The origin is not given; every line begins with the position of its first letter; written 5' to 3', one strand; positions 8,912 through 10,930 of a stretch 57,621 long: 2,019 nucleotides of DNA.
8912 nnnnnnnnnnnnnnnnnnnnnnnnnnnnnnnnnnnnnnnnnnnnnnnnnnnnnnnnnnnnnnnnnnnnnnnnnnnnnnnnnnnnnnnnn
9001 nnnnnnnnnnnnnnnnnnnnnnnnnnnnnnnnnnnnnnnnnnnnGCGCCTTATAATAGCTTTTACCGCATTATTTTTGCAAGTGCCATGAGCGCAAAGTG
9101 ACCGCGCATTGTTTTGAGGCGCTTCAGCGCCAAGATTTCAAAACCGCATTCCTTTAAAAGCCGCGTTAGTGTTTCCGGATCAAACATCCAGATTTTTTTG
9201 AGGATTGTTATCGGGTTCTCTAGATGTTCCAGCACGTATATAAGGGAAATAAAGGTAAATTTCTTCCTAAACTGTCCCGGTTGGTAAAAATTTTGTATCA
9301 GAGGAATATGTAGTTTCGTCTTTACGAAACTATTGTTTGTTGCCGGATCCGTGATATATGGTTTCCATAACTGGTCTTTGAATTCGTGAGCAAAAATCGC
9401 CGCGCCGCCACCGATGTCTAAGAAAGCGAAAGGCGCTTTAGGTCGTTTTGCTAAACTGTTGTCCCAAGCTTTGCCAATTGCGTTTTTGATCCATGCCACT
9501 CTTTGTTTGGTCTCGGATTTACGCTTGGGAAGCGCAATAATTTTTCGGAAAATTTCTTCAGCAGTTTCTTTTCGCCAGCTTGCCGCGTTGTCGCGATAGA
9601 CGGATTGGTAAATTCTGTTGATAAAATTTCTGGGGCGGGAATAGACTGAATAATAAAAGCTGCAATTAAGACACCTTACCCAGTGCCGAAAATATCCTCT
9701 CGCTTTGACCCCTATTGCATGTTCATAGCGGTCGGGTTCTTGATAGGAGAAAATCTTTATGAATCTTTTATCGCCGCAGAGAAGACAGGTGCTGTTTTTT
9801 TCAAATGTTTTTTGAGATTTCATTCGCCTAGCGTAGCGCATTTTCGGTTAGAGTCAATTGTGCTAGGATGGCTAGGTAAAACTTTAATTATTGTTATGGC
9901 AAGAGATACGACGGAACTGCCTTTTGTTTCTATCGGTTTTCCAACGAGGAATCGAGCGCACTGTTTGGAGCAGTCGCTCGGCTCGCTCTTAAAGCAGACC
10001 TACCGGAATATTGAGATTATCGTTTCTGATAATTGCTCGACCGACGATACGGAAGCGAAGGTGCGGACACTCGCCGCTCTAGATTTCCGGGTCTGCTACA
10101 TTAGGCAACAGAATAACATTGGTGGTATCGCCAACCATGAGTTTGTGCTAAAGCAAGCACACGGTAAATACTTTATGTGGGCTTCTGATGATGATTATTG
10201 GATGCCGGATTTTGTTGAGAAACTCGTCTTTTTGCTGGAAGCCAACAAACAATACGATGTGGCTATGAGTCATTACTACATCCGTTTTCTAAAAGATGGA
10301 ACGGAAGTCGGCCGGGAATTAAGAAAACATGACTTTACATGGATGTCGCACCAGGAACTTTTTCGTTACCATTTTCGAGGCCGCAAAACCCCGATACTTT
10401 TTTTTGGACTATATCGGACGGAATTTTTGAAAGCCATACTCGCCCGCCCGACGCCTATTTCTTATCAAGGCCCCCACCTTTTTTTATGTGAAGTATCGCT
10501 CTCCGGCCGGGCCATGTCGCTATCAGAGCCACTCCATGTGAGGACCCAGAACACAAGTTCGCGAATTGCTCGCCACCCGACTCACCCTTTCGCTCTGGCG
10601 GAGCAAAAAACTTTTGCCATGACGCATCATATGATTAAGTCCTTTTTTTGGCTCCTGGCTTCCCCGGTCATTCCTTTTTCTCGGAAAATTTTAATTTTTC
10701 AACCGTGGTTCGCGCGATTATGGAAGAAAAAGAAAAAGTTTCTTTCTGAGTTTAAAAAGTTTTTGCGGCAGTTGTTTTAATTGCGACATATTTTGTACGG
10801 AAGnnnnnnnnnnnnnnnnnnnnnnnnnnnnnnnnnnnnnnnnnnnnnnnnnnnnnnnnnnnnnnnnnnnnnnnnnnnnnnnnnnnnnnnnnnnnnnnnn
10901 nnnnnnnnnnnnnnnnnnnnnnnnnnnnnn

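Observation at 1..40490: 40-kb surface-glycan island with the parts list of an O-linked protein glycosylation / decorated-polymer pathway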

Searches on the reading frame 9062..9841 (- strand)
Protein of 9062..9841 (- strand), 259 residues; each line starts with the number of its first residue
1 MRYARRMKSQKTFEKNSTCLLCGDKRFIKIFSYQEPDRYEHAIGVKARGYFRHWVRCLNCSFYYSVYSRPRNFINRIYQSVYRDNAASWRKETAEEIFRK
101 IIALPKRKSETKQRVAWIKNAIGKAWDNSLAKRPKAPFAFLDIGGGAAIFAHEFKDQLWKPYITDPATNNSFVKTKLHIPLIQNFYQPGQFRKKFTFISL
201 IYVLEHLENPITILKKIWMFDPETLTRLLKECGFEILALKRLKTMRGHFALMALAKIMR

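Call 4: search_protein_families(library=pfam, proteins=[window:9062-9841:-])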
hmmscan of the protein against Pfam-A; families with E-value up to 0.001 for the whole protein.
window:9062-9841:- (259 aa): 1 family
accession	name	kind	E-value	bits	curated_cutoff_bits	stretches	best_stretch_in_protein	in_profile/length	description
PF13489.12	Methyltransf_23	-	8.8e-12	45.5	27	1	130-217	16-104/164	Methyltransferase domain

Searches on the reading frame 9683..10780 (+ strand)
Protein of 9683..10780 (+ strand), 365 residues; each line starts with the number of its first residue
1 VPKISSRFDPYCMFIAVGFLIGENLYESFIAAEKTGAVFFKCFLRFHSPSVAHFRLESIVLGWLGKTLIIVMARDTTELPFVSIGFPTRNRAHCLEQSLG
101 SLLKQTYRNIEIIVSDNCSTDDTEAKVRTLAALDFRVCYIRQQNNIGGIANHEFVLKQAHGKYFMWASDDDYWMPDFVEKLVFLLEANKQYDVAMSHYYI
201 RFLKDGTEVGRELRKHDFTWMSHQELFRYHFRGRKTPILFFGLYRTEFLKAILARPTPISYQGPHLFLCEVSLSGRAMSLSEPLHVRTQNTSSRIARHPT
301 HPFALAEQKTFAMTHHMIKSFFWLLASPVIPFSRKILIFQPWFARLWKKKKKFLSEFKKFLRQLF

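Call 4: search_protein_families(library=pfam, proteins=[window:9683-10780:+])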
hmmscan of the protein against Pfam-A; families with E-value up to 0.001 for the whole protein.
window:9683-10780:+ (365 aa): 3 families
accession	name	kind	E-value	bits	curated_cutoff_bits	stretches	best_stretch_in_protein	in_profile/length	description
PF00535.33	Glycos_transf_2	-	4.1e-29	102.1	23.3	1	83-249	1-164/168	Glycosyl transferase family 2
PF10111.15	Glyco_tranf_2_2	-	9.6e-07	29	27.3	1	88-196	8-122/276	Glycosyltransferase like family 2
PF13641.12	Glyco_tranf_2_3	-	0.00017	22.1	27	0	87-193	8-118/230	Glycosyltransferase like family 2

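Call 77: search_protein_families(library=ncbifam, proteins=[window:9683-10780:+], max_evalue=0.001)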
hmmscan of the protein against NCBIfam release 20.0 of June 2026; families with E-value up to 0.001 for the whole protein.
window:9683-10780:+ (365 aa): 18 families
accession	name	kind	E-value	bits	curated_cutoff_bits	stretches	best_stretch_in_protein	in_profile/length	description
NF047683.1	TeichurnBiosyTuaG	equivalog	1.3e-19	70.8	400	1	79-211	5-135/252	teichuronic acid biosynthesis protein TuaG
NF050050.1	ProtGlycPglI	equivalog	1.7e-16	60.5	500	1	80-201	2-122/306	GalNAc(5)-diNAcBac-PP-undecaprenol beta-1,3-glucosyltransferase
NF007453.0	PRK10018.1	equivalog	2.6e-15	56.8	382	1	77-190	3-113/280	colanic acid biosynthesis glycosyltransferase WcaA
TIGR04017.1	WcaA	equivalog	3.9e-15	56.2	495.75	1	77-190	2-112/279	colanic acid biosynthesis glycosyltransferase WcaA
TIGR04440.1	glyco_TIGR04440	domain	4.9e-15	55.9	70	1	86-287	6-214/215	TIGR00180 family glycosyltransferase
NF053739.1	GlytfEpsEBac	equivalog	1.8e-14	53.4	450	1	81-197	2-119/265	glycosyltransferase EpsE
NF007482.0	PRK10073.1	equivalog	5.6e-12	45.3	423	1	80-201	6-127/334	glycosyltransferase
NF041875.1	EPS_EpsD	equivalog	2.2e-11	43.7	370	1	82-185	1-104/325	exopolysaccharide biosynthesis glycosyltransferase EpsD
TIGR03937.1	PgaC_IcaA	equivalog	2.6e-10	39.8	422.3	1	74-171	39-136/407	poly-beta-1,6-N-acetyl-D-glucosamine synthase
NF050113.1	gal_furan_GlfT1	equivalog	4.1e-08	32.9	330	1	88-215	7-132/290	galactofuranosyltransferase GlfT1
NF045692.1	OglycostaseCruG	equivalog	1.3e-07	31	600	1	74-142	35-103/386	2'-O-glycosyltransferase CruG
TIGR03965.1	mycofact_glyco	equivalog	5.2e-06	25.6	280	1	66-171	60-165/467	mycofactocin biosynthesis glycosyltransferase MftF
TIGR03469.1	HpnB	hypoth_equivalog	6.4e-06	25.4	379.25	1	77-132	41-97/386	hopene-associated glycosyltransferase HpnB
NF038299.1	EPS_HpsN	equivalog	2.6e-05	23.3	425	1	80-180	1-101/317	hormogonium polysaccharide biosynthesis glycosyltransferase HpsN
TIGR03111.1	glyc2_xrt_Gpos1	hypoth_equivalog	4.7e-05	22.4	363.95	1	76-193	45-164/439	TIGR03111 family XrtG-associated glycosyltransferase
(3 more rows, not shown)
